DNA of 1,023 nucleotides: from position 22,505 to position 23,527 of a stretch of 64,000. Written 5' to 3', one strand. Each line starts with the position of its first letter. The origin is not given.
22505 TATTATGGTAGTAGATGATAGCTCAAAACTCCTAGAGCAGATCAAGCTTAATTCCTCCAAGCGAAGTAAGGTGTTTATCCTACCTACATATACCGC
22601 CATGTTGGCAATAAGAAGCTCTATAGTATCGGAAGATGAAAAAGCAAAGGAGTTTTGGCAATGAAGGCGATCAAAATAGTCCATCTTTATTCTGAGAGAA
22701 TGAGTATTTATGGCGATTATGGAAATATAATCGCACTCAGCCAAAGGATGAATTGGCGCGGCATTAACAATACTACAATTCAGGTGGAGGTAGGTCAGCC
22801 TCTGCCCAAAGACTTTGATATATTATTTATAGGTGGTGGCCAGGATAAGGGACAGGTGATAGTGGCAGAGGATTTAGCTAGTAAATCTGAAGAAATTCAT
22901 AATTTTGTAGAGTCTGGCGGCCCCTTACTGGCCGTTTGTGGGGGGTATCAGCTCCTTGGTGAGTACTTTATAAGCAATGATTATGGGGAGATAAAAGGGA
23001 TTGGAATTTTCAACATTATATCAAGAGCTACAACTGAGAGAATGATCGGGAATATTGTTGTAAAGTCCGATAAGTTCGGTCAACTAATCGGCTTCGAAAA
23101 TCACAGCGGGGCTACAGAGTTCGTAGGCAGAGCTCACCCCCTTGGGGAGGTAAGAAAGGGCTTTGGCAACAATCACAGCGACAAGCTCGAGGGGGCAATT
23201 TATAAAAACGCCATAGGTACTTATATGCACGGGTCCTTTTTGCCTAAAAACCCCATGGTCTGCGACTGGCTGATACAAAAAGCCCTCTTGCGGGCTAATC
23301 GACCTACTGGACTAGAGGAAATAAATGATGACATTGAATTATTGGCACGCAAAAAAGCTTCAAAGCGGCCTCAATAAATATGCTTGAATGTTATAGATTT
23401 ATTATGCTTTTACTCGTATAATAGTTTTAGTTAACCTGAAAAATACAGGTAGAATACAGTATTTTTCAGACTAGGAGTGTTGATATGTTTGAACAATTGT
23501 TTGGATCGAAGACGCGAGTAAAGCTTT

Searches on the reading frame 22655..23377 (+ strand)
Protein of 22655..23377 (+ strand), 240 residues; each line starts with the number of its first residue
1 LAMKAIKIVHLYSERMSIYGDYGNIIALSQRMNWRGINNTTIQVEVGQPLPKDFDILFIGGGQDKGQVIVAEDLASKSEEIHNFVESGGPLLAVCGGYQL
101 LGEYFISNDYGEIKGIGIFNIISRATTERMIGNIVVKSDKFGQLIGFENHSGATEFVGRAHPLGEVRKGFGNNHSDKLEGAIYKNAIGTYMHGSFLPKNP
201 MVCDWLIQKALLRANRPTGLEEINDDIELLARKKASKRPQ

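Call 62: search_protein_families(library=pfam, proteins=[window:22655-23377:+], max_evalue=0.00001)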
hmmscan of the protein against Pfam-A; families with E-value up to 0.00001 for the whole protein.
window:22655-23377:+ (240 aa): 1 family
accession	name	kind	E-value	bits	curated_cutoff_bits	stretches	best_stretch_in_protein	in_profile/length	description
PF07685.20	GATase_3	-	6e-40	137.4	27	1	7-199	1-195/196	CobB/CobQ-like glutamine amidotransferase domain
